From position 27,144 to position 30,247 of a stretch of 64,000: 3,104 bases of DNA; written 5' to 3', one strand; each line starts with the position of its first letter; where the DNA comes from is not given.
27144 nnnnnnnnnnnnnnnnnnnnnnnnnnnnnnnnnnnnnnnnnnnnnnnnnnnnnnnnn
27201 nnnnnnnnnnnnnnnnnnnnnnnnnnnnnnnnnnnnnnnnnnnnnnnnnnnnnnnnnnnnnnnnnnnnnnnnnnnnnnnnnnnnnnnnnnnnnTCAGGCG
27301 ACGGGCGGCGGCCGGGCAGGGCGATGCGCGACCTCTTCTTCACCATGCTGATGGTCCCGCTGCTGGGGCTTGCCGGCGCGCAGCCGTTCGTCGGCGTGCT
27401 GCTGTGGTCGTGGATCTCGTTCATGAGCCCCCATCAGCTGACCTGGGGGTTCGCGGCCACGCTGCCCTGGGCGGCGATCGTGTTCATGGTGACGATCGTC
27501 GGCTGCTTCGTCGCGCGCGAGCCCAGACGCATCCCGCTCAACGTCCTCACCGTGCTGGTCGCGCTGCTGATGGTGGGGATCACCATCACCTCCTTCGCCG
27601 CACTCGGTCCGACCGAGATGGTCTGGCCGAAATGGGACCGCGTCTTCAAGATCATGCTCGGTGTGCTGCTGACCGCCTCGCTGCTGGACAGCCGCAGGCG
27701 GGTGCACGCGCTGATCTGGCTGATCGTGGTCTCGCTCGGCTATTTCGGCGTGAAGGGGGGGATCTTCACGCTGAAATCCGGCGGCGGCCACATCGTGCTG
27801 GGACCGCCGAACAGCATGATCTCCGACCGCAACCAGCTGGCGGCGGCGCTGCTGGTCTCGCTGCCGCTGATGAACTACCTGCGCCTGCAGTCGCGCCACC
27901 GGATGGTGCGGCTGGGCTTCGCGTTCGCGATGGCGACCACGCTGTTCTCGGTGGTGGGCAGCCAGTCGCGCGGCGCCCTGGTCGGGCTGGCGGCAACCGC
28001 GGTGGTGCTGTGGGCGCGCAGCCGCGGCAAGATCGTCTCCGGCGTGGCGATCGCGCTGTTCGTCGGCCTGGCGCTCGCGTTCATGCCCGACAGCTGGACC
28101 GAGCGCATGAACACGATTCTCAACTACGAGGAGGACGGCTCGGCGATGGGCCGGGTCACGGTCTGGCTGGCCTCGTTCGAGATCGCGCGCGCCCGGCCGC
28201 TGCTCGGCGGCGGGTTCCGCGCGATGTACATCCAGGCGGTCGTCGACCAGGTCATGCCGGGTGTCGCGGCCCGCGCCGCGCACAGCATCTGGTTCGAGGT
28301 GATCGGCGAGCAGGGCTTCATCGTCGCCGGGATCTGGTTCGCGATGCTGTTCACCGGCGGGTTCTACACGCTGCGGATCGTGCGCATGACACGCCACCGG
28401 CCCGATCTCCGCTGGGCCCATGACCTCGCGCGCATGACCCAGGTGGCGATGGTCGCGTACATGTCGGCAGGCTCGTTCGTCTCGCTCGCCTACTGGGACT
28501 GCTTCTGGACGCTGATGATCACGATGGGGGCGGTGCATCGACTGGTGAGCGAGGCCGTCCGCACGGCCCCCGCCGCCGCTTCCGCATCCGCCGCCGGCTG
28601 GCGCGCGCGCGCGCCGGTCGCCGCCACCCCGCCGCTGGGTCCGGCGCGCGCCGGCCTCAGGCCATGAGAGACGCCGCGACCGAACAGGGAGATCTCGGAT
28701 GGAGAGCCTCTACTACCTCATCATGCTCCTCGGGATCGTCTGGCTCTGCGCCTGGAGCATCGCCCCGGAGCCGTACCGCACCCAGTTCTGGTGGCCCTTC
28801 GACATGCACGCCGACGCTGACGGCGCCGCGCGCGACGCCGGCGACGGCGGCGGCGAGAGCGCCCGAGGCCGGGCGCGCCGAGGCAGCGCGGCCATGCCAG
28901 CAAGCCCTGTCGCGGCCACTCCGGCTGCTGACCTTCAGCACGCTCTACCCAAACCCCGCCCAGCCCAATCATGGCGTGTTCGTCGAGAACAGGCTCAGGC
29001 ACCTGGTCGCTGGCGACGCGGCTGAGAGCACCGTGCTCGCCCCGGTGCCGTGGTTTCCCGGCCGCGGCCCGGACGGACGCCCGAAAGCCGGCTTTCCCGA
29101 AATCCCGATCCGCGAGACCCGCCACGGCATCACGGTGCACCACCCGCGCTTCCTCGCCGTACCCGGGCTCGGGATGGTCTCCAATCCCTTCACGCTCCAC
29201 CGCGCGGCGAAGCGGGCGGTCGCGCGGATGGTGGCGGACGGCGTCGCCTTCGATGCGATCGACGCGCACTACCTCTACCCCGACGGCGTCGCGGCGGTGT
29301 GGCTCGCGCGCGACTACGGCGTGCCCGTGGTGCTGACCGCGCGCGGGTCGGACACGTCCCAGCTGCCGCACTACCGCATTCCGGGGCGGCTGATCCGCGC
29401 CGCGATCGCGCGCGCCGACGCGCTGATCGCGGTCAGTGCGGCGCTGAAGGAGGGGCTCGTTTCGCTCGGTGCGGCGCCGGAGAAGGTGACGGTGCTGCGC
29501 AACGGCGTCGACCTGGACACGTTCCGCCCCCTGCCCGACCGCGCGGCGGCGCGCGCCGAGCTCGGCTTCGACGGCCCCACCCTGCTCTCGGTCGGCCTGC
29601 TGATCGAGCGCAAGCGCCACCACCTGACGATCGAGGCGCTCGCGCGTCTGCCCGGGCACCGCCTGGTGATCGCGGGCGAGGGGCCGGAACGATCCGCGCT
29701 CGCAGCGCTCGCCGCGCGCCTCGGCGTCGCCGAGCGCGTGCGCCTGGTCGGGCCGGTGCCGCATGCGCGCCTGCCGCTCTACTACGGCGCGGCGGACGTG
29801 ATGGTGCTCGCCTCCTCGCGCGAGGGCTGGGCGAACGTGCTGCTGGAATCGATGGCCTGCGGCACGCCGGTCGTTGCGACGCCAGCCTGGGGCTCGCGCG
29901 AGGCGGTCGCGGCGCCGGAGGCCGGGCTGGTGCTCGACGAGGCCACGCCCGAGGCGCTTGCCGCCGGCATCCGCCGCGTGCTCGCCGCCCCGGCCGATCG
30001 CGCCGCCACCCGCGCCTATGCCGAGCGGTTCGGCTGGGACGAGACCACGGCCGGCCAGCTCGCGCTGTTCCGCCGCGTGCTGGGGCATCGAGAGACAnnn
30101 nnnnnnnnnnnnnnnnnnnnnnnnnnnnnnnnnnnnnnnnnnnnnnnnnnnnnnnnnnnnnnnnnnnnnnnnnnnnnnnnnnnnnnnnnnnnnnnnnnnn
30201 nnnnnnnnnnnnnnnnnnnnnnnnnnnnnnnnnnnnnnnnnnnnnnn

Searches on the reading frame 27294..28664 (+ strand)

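Call 16: search_protein_families(library=ncbifam, proteins=[window:27294-28664:+], max_evalue=0.00001)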
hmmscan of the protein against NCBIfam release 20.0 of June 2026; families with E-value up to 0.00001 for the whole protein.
window:27294-28664:+ (457 aa): 2 families
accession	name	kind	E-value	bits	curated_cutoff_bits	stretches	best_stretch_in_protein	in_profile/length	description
TIGR03097.1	PEP_O_lig_1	hypoth_equivalog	4.6e-125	417.7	188.1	1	12-417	1-406/408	putative O-glycosylation ligase, exosortase A system-associated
TIGR00947.1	2A73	equivalog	3.4e-06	26.3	366.4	1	176-378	168-387/425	IctB family putative bicarbonate transporter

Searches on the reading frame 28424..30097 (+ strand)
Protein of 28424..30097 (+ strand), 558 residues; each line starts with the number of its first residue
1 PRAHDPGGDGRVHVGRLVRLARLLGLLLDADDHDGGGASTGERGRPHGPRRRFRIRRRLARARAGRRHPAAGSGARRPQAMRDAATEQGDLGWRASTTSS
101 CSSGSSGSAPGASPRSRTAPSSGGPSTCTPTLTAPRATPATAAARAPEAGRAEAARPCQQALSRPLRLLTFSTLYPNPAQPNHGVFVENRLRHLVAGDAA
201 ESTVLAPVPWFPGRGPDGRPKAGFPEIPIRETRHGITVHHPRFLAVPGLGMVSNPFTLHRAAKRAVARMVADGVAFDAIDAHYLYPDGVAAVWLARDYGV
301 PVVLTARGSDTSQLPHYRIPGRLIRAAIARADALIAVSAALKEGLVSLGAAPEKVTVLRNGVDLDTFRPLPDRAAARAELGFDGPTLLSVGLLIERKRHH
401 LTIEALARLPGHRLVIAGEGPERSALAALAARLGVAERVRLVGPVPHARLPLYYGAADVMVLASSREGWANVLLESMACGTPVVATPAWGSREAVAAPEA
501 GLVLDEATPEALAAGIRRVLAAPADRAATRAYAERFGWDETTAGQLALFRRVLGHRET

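Call 16: search_protein_families(library=ncbifam, proteins=[window:28424-30097:+], max_evalue=0.00001)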
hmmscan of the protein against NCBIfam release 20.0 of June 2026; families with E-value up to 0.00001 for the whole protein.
window:28424-30097:+ (558 aa): 33 families (the best 25 are shown)
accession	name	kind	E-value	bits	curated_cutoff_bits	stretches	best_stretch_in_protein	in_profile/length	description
NF047684.1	TeichurnBiosyTuaC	equivalog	7.9e-40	137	550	1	168-521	3-353/391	teichuronic acid biosynthesis protein TuaC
TIGR03449.1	mycothiol_MshA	equivalog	4.2e-33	114.8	462.5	1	271-552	98-403/406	D-inositol-3-phosphate glycosyltransferase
TIGR04063.1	stp3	hypoth_equivalog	2e-32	112.6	442.05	1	254-538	72-376/397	TIGR04063 family PEP-CTERM/XrtA system glycosyltransferase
TIGR04047.1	MSMEG_0565_glyc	hypoth_equivalog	8e-28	97.6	259.85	1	326-550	134-372/373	MSMEG_0565 family glycosyltransferase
TIGR03999.1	thiol_BshA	equivalog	1.9e-26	92.9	273.7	1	269-525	78-341/375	N-acetyl-alpha-D-glucosaminyl L-malate synthase BshA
TIGR03088.1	stp2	hypoth_equivalog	4.8e-26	91.7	409.05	1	297-553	101-374/374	TIGR03088 family PEP-CTERM/XrtA system glycosyltransferase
NF041876.1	EPS_EpsE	equivalog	2.3e-24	86.4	400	1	348-530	180-369/389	exopolysaccharide biosynthesis GT4 family glycosyltransferase EpsE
NF050063.1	ProtGlycPglJ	equivalog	5.7e-23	81.7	500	1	323-528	137-338/363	N-acetylgalactosamine-N,N'-diacetylbacillosaminyl-diphospho-undecaprenol 4-alpha-N-acetylgalactosaminyltransferase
NF053787.1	GlcN_PG_synth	equivalog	1.1e-19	70.5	480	1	274-553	81-360/361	N-acetylglucosaminyl phosphatidylglycerol synthase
TIGR02149.1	glgA_Coryne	subfamily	3.7e-19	69.1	302.4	1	268-552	76-390/391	glycogen synthase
NF038229.1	Glyco4_Geo_Pelo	equivalog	5.6e-19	68.3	400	1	275-523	55-302/338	GPMC system family 4 glycosyltransferase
NF011726.0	PRK15179.1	equivalog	1.8e-15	56.3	733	1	396-531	529-672/694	Vi polysaccharide biosynthesis protein TviE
NF046085.1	XrtY_assoc_Gly1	equivalog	7.6e-15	54.7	400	1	289-534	113-361/387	XrtY-associated glycosyltransferase XYAG1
NF041010.1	glycosy_Agl16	equivalog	1.5e-14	53.7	575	1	301-506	106-304/352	glycosylation protein Agl16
TIGR04005.1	wcaL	equivalog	5.7e-14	51.8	537.6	1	324-516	168-364/406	colanic acid biosynthesis glycosyltransferase WcaL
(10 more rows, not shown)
